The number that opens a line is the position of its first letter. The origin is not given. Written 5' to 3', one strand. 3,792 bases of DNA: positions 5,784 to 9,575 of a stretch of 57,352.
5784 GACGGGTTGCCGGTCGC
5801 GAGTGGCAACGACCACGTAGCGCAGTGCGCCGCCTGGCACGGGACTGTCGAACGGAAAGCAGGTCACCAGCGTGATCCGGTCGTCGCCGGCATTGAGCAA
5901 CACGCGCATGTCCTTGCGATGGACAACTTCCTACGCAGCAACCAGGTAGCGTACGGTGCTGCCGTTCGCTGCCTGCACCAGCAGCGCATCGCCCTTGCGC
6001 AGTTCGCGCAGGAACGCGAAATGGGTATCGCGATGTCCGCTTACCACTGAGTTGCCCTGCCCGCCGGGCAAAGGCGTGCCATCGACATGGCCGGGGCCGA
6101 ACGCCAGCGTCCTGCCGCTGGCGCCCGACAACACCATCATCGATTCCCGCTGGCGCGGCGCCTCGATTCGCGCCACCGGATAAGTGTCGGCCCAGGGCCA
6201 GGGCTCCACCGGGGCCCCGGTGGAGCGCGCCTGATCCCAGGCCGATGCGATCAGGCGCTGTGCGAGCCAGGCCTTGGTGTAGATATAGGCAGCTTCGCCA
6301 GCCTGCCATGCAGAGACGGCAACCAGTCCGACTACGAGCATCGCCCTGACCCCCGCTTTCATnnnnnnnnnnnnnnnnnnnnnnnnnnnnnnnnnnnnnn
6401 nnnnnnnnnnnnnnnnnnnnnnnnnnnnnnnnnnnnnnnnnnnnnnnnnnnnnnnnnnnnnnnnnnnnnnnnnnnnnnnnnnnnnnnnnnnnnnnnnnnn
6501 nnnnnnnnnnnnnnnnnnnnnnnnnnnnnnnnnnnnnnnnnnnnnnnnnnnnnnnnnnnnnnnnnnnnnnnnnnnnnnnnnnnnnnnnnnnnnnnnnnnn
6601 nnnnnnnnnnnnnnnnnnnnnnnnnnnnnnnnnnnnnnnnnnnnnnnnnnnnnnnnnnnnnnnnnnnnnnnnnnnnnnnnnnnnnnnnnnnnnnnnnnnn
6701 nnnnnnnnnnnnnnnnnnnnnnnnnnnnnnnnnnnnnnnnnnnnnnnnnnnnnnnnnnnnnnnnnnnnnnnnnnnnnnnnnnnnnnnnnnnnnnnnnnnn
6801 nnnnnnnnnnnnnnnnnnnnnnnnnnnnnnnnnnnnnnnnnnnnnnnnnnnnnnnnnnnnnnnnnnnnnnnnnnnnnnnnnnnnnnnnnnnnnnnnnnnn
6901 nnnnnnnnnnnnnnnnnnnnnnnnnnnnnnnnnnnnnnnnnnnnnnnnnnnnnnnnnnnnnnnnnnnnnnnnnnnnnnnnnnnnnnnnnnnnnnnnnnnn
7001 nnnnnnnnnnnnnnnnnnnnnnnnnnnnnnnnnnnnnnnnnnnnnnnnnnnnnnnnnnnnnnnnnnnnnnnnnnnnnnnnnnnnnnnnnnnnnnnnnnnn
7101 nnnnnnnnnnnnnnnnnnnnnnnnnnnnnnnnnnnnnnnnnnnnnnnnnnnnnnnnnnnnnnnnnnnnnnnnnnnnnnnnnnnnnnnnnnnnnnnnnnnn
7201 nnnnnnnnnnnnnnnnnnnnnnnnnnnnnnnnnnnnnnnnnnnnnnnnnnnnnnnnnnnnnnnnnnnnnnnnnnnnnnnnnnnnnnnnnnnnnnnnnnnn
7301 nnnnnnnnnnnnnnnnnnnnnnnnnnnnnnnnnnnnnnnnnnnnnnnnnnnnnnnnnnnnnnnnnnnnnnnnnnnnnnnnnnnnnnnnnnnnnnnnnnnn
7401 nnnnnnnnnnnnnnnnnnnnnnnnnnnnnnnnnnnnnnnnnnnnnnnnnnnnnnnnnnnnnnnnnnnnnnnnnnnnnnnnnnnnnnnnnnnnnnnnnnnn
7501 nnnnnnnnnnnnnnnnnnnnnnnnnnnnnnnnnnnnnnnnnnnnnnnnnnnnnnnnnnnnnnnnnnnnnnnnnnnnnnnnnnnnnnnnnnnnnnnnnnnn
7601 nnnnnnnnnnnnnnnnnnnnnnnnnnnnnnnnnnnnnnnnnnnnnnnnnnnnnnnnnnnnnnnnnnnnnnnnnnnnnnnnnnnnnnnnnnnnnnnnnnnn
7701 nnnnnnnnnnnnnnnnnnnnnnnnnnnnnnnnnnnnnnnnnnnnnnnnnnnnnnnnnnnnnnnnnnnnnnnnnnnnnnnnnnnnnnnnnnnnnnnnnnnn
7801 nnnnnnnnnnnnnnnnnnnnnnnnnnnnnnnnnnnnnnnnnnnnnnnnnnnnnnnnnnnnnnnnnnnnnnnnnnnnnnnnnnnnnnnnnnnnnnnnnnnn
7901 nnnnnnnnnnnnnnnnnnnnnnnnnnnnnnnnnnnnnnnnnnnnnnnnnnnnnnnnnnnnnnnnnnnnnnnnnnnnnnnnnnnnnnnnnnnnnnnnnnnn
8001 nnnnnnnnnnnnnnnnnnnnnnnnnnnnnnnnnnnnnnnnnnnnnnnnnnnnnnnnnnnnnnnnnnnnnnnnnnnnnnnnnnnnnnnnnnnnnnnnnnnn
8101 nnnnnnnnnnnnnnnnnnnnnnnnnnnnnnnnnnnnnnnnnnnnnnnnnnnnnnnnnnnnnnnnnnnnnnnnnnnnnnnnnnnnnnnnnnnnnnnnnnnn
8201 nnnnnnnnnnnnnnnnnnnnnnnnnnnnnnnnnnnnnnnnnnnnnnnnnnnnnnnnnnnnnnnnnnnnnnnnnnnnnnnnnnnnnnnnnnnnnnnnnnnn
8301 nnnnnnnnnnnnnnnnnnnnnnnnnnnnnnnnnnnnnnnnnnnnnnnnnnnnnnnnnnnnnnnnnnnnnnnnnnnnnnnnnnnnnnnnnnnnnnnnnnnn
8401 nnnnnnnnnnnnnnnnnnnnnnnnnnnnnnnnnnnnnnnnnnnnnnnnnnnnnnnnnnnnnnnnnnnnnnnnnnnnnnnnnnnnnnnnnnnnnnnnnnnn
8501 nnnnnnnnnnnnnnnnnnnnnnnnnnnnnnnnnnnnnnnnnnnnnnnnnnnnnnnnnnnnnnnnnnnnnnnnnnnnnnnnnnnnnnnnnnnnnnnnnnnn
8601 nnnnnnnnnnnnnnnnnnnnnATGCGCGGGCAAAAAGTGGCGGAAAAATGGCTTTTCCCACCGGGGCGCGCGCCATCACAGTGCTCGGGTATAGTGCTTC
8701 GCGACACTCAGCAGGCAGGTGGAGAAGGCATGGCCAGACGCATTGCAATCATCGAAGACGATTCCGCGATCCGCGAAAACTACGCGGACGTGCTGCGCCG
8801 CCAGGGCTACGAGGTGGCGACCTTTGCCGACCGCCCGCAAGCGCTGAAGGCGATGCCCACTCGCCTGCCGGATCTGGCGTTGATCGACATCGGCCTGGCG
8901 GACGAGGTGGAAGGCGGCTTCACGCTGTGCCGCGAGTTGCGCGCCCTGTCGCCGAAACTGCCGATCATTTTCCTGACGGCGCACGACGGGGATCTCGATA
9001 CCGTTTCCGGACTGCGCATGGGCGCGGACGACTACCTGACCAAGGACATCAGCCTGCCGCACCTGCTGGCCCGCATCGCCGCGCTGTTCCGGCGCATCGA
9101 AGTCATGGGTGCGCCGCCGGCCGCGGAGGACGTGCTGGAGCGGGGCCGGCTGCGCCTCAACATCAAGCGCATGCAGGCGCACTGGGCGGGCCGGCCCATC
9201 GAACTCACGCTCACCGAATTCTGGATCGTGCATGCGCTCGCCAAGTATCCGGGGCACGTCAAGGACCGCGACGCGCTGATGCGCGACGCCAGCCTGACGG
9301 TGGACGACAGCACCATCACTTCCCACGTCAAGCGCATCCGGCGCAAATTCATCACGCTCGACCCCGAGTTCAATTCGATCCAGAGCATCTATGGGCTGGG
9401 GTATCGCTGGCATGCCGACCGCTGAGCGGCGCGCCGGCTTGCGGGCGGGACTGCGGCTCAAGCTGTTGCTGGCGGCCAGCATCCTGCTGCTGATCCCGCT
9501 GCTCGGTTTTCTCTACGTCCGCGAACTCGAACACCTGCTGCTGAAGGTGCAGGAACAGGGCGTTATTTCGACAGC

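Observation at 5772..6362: Dedicated sortase split by an in-frame amber codon between catalytic His and Cys, in an otherwise intact four-gene system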

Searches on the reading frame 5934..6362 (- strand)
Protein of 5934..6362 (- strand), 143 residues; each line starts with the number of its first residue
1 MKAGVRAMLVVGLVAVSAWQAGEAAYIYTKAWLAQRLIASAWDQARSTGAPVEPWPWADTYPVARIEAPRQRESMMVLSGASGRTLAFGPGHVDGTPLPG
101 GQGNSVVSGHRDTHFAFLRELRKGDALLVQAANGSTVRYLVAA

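Call 44: find_encoding_contigs(protein=window:5934-6362:-, flank=3000, max_places=10)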
Protein window:5934-6362:- (143 aa): 21 contigs read that carry it; 7 places shown.
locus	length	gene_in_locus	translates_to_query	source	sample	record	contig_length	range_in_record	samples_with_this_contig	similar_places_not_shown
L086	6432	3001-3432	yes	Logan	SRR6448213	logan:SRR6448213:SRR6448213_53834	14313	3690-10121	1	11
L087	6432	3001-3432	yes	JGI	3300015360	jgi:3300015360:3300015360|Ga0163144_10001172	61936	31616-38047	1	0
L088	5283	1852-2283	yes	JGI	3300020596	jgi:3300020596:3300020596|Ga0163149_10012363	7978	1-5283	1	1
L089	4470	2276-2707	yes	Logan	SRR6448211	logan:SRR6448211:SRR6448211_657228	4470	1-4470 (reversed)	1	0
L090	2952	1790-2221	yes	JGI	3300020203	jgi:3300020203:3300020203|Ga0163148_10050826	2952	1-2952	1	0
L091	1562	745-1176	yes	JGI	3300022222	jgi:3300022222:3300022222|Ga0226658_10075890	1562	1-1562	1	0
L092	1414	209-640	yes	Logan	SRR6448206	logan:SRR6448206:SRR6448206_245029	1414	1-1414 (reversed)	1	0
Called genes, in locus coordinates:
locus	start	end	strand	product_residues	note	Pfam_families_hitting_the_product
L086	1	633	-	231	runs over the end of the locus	PF00072:Response_reg, PF00486:Trans_reg_C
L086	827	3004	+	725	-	PF08487:VIT, PF13757:VIT_2, PF00092:VWA, PF13519:VWA_2, PF13768:VWA_3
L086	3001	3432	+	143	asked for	PF04203:Sortase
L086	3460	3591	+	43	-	-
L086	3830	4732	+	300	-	PF03328:HpcH_HpaI, PF15617:C-C_Bond_Lyase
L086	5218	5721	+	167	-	PF02469:Fasciclin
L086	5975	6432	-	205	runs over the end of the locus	PF00440:TetR_N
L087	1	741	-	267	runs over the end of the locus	PF00072:Response_reg, PF00486:Trans_reg_C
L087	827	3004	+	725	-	PF08487:VIT, PF13757:VIT_2, PF00092:VWA, PF13519:VWA_2, PF13768:VWA_3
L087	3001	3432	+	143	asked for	PF04203:Sortase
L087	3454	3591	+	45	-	-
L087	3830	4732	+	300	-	PF03328:HpcH_HpaI, PF15617:C-C_Bond_Lyase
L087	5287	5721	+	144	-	PF02469:Fasciclin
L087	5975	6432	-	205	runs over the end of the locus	PF00440:TetR_N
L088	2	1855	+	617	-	?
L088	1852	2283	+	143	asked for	PF04203:Sortase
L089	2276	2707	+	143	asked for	PF04203:Sortase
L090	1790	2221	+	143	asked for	PF04203:Sortase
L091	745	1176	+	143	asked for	PF04203:Sortase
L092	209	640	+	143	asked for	PF04203:Sortase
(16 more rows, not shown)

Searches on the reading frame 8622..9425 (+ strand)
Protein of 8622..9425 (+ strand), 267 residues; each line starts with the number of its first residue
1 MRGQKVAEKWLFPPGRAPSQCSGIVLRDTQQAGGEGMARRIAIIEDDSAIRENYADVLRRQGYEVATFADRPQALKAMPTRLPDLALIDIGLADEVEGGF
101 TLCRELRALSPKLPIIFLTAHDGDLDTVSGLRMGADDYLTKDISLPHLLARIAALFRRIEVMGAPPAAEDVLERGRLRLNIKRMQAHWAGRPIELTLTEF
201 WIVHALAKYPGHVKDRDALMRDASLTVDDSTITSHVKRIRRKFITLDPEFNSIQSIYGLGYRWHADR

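Call 3: search_protein_families(library=ncbifam, proteins=[window:8622-9425:+])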
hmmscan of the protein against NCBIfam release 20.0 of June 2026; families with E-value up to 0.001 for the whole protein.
window:8622-9425:+ (267 aa): 79 families (the best 25 are shown)
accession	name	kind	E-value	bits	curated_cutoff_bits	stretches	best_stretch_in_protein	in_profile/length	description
TIGR03787.1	marine_sort_RR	equivalog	2.3e-112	374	335.7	1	39-264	1-226/227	proteobacterial dedicated sortase system response regulator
NF008296.0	PRK11083.1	equivalog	9.4e-45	152.8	273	1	39-263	4-225/228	two-component system response regulator CreB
NF007982.1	PRK10710.1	equivalog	4e-43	147.7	380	1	38-266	7-230/235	envelope stress response regulator BaeR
TIGR02154.1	PhoB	equivalog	5.3e-39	133.8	296.2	1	37-263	1-225/226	phosphate regulon transcriptional regulator PhoB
NF041733.1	resp_reg_CseB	equivalog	1.5e-38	132.4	350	1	40-263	2-226/228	two-component system response regulator CseB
NF040689.1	MtrAB_MtrA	equivalog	1.3e-35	122.8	300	1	41-262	1-217/219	MtrAB system response regulator MtrA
NF007005.1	PRK09468.1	equivalog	3e-35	121.8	331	1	39-263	4-231/237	osmolarity response regulator transcription factor OmpR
NF045944.1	ResRegRpaBCyano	equivalog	6.5e-35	120.6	330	1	43-262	2-226/229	response regulator transcription factor RpaB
NF053854.1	RespRegPhoBBctds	equivalog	8.3e-33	113.6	270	1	41-263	1-224/225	two-component system response regulator PhoB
NF008034.0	PRK10766.1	equivalog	1.9e-32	112.6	275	1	37-262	1-225/231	two-component system response regulator TorR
NF007546.0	PRK10161.1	equivalog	1.3e-30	106.6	471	1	37-264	1-226/229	phosphate response regulator transcription factor PhoB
NF033117.2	vanR_ACDEGLN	exception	3.2e-30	105.4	350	1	41-262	1-224/226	VanR-ABDEGLN family response regulator transcription factor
NF040534.1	resp_reg_YycF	equivalog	2e-29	102.5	340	1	40-261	2-225/231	response regulator YycF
NF007928.2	PRK10643.1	equivalog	1.9e-28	99.6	330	1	40-262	2-215/216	two-component system response regulator PmrA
NF008078.0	PRK10816.1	equivalog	2e-27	96.2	336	1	40-264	2-221/223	two-component system response regulator PhoP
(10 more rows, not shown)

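Call 4: search_protein_families(library=pfam, proteins=[window:8622-9425:+])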
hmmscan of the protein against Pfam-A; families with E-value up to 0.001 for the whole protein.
window:8622-9425:+ (267 aa): 2 families
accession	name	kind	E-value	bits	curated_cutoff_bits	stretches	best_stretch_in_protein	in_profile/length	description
PF00072.30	Response_reg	-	4.9e-25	88.3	30.2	1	41-152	1-110/111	Response regulator receiver domain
PF00486.34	Trans_reg_C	-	3.9e-11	43.3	26.2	1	190-262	1-76/77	Transcriptional regulatory protein, C terminal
